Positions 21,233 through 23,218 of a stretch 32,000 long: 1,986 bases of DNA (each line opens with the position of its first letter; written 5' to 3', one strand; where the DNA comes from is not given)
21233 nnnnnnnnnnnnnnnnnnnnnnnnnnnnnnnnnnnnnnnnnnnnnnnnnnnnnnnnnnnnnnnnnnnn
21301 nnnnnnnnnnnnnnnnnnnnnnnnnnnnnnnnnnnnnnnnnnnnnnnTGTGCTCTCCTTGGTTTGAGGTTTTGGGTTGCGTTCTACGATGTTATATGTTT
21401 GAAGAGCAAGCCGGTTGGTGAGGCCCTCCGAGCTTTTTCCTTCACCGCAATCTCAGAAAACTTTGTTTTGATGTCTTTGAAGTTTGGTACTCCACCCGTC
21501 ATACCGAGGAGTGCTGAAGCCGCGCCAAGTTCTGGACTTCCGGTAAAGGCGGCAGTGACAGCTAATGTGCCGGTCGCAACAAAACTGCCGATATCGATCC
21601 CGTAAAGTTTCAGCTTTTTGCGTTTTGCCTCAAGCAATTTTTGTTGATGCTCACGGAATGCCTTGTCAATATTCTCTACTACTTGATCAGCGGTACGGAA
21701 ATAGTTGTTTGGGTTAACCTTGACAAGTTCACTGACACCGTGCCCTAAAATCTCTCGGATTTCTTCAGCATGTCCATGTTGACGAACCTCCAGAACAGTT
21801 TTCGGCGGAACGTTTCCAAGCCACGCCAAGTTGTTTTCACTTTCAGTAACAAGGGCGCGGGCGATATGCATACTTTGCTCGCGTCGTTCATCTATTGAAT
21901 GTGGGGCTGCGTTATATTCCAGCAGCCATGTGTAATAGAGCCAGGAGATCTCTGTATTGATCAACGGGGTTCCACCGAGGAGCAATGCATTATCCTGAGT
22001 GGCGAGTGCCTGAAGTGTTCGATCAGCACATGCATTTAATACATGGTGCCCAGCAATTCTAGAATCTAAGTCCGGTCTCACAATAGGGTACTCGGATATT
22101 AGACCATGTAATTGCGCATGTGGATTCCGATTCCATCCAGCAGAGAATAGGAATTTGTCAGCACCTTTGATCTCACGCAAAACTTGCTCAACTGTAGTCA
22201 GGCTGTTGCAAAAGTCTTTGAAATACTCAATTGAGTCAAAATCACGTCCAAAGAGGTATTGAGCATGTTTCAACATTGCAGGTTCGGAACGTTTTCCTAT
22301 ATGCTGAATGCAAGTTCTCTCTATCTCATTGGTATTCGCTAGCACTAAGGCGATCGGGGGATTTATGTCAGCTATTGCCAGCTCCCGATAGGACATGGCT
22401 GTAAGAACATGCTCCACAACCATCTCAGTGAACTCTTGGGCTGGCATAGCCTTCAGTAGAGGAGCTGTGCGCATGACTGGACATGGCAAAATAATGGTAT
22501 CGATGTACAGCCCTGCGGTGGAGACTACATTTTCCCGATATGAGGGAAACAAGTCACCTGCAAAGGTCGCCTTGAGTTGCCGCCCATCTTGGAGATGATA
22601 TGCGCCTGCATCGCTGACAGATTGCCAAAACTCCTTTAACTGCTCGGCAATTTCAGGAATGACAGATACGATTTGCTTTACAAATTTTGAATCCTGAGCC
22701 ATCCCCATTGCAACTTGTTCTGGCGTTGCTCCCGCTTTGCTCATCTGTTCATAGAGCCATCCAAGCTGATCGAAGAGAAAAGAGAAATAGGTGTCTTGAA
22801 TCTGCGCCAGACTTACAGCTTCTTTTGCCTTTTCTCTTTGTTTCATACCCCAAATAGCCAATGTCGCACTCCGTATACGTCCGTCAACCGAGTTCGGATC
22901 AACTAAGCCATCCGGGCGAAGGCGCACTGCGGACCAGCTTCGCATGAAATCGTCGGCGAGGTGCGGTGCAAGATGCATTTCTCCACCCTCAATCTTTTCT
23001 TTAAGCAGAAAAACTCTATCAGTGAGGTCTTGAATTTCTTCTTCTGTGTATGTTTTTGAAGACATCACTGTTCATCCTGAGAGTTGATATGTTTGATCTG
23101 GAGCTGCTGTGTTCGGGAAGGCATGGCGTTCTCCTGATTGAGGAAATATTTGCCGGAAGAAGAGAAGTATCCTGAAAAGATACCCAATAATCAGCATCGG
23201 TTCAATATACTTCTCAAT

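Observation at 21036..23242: Operon of a 561-aa orphan with a glycine-zipper-like tail and a 103-aa helical partner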

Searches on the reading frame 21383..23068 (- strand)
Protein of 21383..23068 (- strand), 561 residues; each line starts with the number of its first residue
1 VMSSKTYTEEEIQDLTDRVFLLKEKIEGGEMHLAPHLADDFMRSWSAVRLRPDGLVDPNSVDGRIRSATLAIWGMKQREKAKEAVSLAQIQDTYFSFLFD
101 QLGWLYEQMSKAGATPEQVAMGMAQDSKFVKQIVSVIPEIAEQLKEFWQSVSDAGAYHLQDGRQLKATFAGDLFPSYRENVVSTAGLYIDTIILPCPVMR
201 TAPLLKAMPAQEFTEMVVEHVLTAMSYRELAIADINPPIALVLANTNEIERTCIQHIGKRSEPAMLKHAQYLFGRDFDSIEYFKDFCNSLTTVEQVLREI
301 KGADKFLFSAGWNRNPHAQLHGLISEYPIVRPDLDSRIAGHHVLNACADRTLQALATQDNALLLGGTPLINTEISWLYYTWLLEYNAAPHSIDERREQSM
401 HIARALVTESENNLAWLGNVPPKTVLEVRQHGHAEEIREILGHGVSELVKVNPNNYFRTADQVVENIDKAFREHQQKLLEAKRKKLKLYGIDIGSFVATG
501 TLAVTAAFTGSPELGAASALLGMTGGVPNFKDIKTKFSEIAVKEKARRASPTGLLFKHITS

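Call 4: search_protein_families(library=pfam, proteins=[window:21383-23068:-], max_evalue=1)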
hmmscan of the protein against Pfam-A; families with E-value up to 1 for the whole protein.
window:21383-23068:- (561 aa): 1 family
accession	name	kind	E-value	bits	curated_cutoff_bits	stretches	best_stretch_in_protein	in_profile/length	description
PF10009.15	DUF2252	-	0.12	11.8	22.3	0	75-150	313-388/392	Uncharacterized protein conserved in bacteria (DUF2252)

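Call 5: search_protein_families(library=padloc, proteins=[window:21383-23068:-], max_evalue=1)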
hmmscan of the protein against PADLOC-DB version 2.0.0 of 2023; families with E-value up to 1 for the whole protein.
window:21383-23068:- (561 aa): 1 family
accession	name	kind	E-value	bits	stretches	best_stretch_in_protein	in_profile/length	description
PDLC02160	Avs1c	-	0.018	13.3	1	17-77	17-74/86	-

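Call 6: search_protein_families(library=ncbifam, proteins=[window:21383-23068:-], max_evalue=1)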
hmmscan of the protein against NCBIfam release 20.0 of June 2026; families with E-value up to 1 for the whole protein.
window:21383-23068:- (561 aa): 3 families
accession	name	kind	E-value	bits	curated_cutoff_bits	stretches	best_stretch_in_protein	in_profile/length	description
NF049894.1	CG3035_N_ac_Glu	equivalog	0.042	13.1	280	1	397-441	213-257/300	N-acetylglutamate synthase, CG3035 family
NF004910.0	PRK06266.1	equivalog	0.046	12.9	180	1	372-414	81-123/185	transcription initiation factor E subunit alpha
NF041811.1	Avs1c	equivalog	0.064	13.4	70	1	18-66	13-59/63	AVAST type 1 anti-phage system protein Avs1c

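Call 7: search_protein_families(library=phrogs, proteins=[window:21383-23068:-], max_evalue=1)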
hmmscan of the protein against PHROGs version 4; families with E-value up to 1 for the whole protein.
window:21383-23068:- (561 aa): 1 family
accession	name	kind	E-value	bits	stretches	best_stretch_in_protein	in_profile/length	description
phrog_37224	-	unknown function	0.28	12.4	0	404-450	23-63/69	-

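Call 9: find_homologous_proteins(query=window:21383-23068:-, max_evalue=0.001)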
Query window:21383-23068:- (561 aa): 400 proteins with E <= 0.001 among 8000 candidates; the best 120 are listed.
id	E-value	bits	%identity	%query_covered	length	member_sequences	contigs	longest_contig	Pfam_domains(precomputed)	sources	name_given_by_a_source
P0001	0.0e+0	1267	100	100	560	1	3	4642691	-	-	-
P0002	0.0e+0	1156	90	100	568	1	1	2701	-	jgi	jgi:hypothetical protein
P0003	0.0e+0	1121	88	100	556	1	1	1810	-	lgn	-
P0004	3.9e-298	1008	80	100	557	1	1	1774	-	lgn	-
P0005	4.5e-279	945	75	99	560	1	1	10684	-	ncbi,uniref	ncbi:hypothetical protein [Candidatus Electronema sp. PJ]|uniref:hypothetical protein n=1 Tax=Candid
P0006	7.5e-276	934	75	100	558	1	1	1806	-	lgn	-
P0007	1.4e-263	894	71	99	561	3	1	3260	-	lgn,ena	-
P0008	4.6e-249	846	66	99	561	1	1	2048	-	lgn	-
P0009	1.7e-244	831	64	99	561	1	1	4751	-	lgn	-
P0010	3.8e-244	830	64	99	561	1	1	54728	-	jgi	-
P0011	6.0e-229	779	61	99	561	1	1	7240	-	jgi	jgi:hypothetical protein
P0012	7.1e-224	763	61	99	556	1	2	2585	-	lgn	-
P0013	1.6e-223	761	59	100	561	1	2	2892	-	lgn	-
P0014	3.8e-222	757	59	99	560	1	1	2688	-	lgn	-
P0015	9.4e-222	756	58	99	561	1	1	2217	-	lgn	-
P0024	1.7e-214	732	59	99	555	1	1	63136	-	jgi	jgi:hypothetical protein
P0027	8.2e-213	726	57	99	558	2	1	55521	-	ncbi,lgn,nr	ncbi:hypothetical protein RVV18_003837 [Burkholderia ambifaria]|nr:hypothetical protein [Burkholderi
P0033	1.2e-209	716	55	99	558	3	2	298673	-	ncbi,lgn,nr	ncbi:hypothetical protein PI87_14455 [Ralstonia sp. A12]|nr:hypothetical protein PI87_14455 [Ralston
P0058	1.5e-201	689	55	99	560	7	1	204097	-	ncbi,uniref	ncbi:hypothetical protein [Aeromonas hydrophila]|uniref:hypothetical protein n=1 Tax=Aeromonas hydro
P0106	1.6e-197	676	53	100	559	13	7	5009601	-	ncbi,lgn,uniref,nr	ncbi:hypothetical protein [Xanthomonas campestris]|uniref:hypothetical protein n=1 Tax=Xanthomonas c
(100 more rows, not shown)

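Call 10: search_solved_structures(query=window:21383-23068:-, max_evalue=10)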
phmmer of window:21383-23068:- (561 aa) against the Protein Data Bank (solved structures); distinct sequences matched with E-value up to 10: 0.

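Call 11: find_encoding_contigs(protein=P0033, flank=8000, max_places=2)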
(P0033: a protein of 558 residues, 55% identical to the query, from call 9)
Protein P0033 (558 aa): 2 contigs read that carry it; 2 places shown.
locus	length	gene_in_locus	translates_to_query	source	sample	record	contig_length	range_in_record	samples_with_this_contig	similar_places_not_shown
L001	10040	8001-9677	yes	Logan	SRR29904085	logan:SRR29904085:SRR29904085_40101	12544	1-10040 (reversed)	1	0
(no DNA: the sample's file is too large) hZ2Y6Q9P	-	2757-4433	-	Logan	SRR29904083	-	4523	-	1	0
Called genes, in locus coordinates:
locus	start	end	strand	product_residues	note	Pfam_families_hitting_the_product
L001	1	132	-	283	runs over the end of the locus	-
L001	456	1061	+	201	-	PF13489:Methyltransf_23, PF13649:Methyltransf_25, PF08241:Methyltransf_11, PF08242:Methyltransf_12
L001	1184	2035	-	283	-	PF00753:Lactamase_B, PF23023:Anti-Pycsar_Apyc1 (weak), PF12706:Lactamase_B_2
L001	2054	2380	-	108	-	-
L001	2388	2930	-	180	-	-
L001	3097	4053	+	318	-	PF00126:HTH_1, PF03466:LysR_substrate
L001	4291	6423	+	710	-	-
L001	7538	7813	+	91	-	-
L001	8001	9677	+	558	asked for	-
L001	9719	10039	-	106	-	?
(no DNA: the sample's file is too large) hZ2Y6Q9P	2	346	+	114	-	?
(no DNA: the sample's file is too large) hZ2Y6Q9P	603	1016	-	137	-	-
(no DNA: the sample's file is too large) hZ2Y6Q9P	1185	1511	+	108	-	-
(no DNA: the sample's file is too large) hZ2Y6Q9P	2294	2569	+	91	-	-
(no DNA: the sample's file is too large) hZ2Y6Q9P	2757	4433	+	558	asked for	-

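Call 12: find_encoding_contigs(protein=P0106, flank=8000, max_places=3)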
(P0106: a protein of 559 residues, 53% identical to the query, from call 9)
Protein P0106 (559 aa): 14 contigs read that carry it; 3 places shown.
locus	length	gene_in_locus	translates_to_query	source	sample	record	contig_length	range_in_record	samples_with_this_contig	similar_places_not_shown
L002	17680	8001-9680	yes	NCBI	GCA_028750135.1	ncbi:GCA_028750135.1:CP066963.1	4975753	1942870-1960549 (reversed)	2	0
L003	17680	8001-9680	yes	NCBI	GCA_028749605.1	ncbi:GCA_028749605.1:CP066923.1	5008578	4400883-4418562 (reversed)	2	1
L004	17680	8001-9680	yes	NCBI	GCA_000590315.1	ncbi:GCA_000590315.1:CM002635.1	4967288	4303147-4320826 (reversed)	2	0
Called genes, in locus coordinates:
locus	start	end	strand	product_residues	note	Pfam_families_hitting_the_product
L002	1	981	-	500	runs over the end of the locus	PF03703:bPH_2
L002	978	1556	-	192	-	PF03703:bPH_2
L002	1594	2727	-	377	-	PF00925:GTP_cyclohydro2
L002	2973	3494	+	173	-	PF13302:Acetyltransf_3, PF00583:Acetyltransf_1, PF13420:Acetyltransf_4, PF13508:Acetyltransf_7, PF13673:Acetyltransf_10 (weak), PF08445:FR47 (weak), PF12746:GNAT_acetyltran (weak)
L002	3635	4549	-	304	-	PF03279:Lip_A_acyltrans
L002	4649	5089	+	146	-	PF02580:Tyr_Deacylase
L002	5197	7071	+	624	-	PF03979:Sigma70_r1_1, PF00140:Sigma70_r1_2, PF04546:Sigma70_ner, PF04542:Sigma70_r2, PF04539:Sigma70_r3, PF04545:Sigma70_r4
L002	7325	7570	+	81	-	-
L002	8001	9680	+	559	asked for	-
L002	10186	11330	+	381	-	PF01527:HTH_Tnp_1, PF13384:HTH_23 (weak), PF13276:HTH_21, PF00665:rve, PF13683:rve_3 (weak), PF13333:rve_2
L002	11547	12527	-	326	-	PF05598:DUF772, PF01609:DDE_Tnp_1, PF13612:DDE_Tnp_1_3, PF13751:DDE_Tnp_1_6 (weak)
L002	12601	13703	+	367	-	PF01527:HTH_Tnp_1, PF13276:HTH_21, PF00665:rve, PF13683:rve_3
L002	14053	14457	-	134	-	-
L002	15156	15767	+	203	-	PF01590:GAF, PF13185:GAF_2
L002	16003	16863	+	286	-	PF01590:GAF, PF13185:GAF_2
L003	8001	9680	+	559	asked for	-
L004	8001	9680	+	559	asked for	-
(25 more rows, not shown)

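Call 13: find_encoding_contigs(protein=P0058, flank=8000, max_places=2)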
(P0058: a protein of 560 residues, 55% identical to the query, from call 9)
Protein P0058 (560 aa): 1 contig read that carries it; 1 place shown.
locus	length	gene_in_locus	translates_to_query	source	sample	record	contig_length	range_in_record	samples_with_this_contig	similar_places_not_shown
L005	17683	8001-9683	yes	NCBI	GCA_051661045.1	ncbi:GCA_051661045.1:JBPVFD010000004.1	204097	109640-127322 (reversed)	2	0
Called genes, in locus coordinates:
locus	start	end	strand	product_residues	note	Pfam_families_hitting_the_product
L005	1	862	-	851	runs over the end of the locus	PF01624:MutS_I, PF05188:MutS_II, PF05192:MutS_III, PF05190:MutS_IV, PF00488:MutS_V, PF27441:MutS_C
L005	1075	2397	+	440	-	PF13356:Arm-DNA-bind_3, PF22022:Phage_int_M (weak), PF00589:Phage_integrase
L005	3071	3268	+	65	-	PF05930:Phage_AlpA, PF12728:HTH_17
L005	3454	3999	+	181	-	-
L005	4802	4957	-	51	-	-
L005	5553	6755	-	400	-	-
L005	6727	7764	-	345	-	PF04245:NA37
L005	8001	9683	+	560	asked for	-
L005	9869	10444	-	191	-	PF27704:GuanidinoAc_N-MeTrfase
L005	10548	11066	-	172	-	PF00583:Acetyltransf_1 (weak)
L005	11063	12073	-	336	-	-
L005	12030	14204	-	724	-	PF04055:Radical_SAM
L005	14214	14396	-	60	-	-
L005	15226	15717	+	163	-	PF02464:CinA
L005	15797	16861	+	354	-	PF00154:RecA_N, PF08423:Rad51, PF06745:ATPase (weak), PF27531:MT3502_N (weak), PF01637:ATPase_2 (weak), PF21096:RecA_C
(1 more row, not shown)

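Call 14: find_encoding_contigs(protein=P0005, flank=6000, max_places=2)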
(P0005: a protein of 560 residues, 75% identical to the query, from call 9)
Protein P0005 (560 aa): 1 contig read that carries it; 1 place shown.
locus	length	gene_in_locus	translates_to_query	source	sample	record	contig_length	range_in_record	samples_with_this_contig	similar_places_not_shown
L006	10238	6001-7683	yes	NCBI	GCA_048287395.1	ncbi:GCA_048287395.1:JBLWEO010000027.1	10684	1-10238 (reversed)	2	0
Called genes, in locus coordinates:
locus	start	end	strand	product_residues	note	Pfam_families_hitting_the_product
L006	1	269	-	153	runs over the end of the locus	PF00380:Ribosomal_S9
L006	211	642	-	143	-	PF00572:Ribosomal_L13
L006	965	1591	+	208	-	-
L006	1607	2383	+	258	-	PF01171:ATP_bind_3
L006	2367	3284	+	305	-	PF01937:ARMT1-like_dom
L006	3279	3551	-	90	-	-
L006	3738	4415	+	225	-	PF01209:Ubie_methyltran, PF13489:Methyltransf_23, PF01135:PCMT (weak), PF02353:CMAS (weak), PF13847:Methyltransf_31, PF08241:Methyltransf_11, PF08242:Methyltransf_12, PF13649:Methyltransf_25, +1 more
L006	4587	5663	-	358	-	-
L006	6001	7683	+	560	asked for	-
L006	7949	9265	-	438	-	PF07690:MFS_1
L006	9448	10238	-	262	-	?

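Call 15: find_encoding_contigs(protein=P0010, flank=6000, max_places=2)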
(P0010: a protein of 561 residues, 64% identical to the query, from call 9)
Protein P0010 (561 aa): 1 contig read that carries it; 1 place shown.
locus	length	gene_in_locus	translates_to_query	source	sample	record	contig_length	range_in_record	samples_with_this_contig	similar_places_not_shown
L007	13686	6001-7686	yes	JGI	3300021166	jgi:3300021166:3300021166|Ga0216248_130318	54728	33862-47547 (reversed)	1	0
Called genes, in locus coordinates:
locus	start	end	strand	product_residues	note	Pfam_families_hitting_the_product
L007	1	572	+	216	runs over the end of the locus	PF00239:Resolvase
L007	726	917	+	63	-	-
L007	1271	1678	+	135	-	PF13560:HTH_31 (weak)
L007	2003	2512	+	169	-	-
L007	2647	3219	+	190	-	-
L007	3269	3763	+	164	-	PF22784:PTP-SAK, PF00782:DSPc, PF22785:Tc-R-P, PF22741:PTP-NADK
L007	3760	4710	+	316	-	PF03747:ADP_ribosyl_GH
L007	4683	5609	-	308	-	PF04471:Mrr_cat, PF22722:NA-iREase1, PF01396:Zn_ribbon_Top1 (weak)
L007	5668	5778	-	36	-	-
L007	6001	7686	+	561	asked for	-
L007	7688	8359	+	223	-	PF02586:SRAP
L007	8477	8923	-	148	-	PF09250:Prim-Pol (weak)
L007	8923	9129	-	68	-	-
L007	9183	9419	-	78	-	-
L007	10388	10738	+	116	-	-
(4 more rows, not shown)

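Call 16: find_encoding_contigs(protein=P0024, flank=6000, max_places=2)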
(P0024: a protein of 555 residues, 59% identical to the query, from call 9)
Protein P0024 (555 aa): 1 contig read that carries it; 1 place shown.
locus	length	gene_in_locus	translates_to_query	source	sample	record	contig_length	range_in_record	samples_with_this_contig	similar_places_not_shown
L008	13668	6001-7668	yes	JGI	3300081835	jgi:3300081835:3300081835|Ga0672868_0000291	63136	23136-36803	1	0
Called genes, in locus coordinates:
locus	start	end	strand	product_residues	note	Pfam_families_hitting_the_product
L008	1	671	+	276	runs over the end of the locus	-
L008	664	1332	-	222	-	-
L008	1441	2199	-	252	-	-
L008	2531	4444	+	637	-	PF13667:ThiC-associated, PF01964:ThiC_Rad_SAM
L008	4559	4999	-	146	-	PF13470:PIN_3, PF01850:PIN (weak)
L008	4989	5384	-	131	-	PF02604:PhdYeFM_antitox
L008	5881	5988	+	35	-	-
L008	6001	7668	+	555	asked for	-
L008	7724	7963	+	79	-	-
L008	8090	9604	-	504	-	PF07470:Glyco_hydro_88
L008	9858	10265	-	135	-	PF01361:Tautomerase (faint)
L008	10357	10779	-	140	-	PF25213:HVO_A0261_N (weak), PF01047:MarR, PF12802:MarR_2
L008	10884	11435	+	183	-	PF08212:Lipocalin_2, PF00061:Lipocalin (weak)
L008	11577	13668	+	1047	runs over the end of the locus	PF00672:HAMP, PF00989:PAS (faint), PF13188:PAS_8 (faint), PF13426:PAS_9, PF00990:GGDEF, PF00563:EAL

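Call 28: predict_structure(alignment_id=A1)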
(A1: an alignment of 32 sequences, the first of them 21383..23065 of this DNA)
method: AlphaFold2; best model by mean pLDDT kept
length: 560 residues; sequences in the alignment: 32
mean_pLDDT: 72.2   pTM: 0.64
mean pLDDT of the five models: 72.2, 65.6, 65.4, 64.1, 60.8
residues with pLDDT >= 90: 89; 70-90: 255; 50-70: 121; < 50: 95
segments of 3 or more residues with pLDDT < 50: 171-184, 388-393, 411-414, 442-460, 484-511, 513-530
pLDDT, mean of each block of 10 residues (from residue 1): 73 89 85 83 91 90 86 83 85 91 90 83 93 91 89 82 65 44 55 80 79 87 80 73 69 74 91 91 94 92 75 82 76 86 86 79 70 78 65 51 52 52 73 67 44 42 56 61 46 39 37 44 42 58 67 59
secondary structure, 60 per line:
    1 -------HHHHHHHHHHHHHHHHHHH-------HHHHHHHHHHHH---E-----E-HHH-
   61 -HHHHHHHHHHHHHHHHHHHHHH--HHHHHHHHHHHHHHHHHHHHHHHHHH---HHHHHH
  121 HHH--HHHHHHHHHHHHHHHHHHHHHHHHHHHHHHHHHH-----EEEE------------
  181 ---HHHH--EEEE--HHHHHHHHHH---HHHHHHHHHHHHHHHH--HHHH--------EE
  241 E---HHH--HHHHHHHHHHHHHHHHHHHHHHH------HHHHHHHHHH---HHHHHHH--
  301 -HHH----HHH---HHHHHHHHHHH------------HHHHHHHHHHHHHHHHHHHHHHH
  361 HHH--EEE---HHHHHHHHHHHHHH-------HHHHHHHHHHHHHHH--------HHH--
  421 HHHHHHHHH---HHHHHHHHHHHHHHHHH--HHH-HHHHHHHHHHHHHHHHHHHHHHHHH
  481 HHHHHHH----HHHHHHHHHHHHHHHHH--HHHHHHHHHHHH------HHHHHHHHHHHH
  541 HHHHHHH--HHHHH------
elements in order: H8-26 H34-45 H62-83 H86-111 H115-123 H126-159 E165-168 H184-187 E190-193 H196-205 H209-224 H227-230 E239-241 H250-272 H279-288 H292-298 H315-325 H338-363 E366-368 H372-385 H393-407 H421-429 H433-449 H456-487 H492-508 H511-522 H529-547 H550-554

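Call 31: fold_search(model_id=the predicted structure, library=pdb)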
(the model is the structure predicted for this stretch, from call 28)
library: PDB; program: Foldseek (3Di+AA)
matches with E <= 10: 82; with E <= 0.001: 0
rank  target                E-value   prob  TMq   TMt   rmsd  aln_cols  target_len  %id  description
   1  5ocd_I                5.1e-01  0.54  0.20  0.39   8.3       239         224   10  structure of a CDPS from Fluoribacter dumoffii (released 2018-08-01)
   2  5ocd_F                5.4e-01  0.51  0.19  0.38   8.3       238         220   10  structure of a CDPS from Fluoribacter dumoffii (released 2018-08-01)
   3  5ocd_D                5.9e-01  0.51  0.21  0.40   8.0       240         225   10  structure of a CDPS from Fluoribacter dumoffii (released 2018-08-01)
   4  9cd6_r                6.1e-01  0.06  0.09  0.13  22.7       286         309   11  Cryo-EM structure of respiratory supercomplex I in open state (released 2025-08-06)
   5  5ocd_H                7.9e-01  0.35  0.20  0.38   8.8       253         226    8  structure of a CDPS from Fluoribacter dumoffii (released 2018-08-01)
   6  4rv1_F                7.9e-01  0.06  0.10  0.11  21.7       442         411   12  Crystal Structure of Engineered Protein. Northeast Structural Genomics Consortium (NESG) Target OR497. (released 2014-12-10)
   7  5ocd_C                9.0e-01  0.35  0.20  0.38   8.4       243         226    9  structure of a CDPS from Fluoribacter dumoffii (released 2018-08-01)
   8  7wb4_e                1.1e+00  0.04  0.11  0.07  27.2       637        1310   12  Cryo-EM structure of the NR subunit from X. laevis NPC (released 2022-03-02)
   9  5ocd_G                1.1e+00  0.30  0.20  0.38   8.1       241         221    9  structure of a CDPS from Fluoribacter dumoffii (released 2018-08-01)
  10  9iam_A                1.3e+00  0.41  0.21  0.42   7.5       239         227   11  Structure of cyclodipeptide synthase from Nocardia brasiliensis (Nbra-CDPS) in complex with alanylated RNA microhelice (released 2026-03-11)
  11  5ocd_A                1.3e+00  0.30  0.20  0.38   8.1       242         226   10  structure of a CDPS from Fluoribacter dumoffii (released 2018-08-01)
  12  9iaj_L                1.4e+00  0.41  0.22  0.43   7.3       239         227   12  Structure of cyclodipeptide synthase from Nocardia brasiliensis (Nbra-CDPS) in complex with RNA microhelices mimicking (released 2026-03-04)
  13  1tr2_B                1.4e+00  0.04  0.10  0.07  29.3       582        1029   11  Crystal structure of human full-length vinculin (residues 1-1066) (released 2005-11-15)
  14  8zsr_N1               1.6e+00  0.05  0.11  0.17  23.8       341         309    8  Complex I form respirasome open state bound by proguanil (SC-ProgO) (released 2025-12-17)
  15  1g3j_C                1.6e+00  0.04  0.11  0.12  23.0       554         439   12  CRYSTAL STRUCTURE OF THE XTCF3-CBD/BETA-CATENIN ARMADILLO REPEAT COMPLEX (released 2000-12-11)
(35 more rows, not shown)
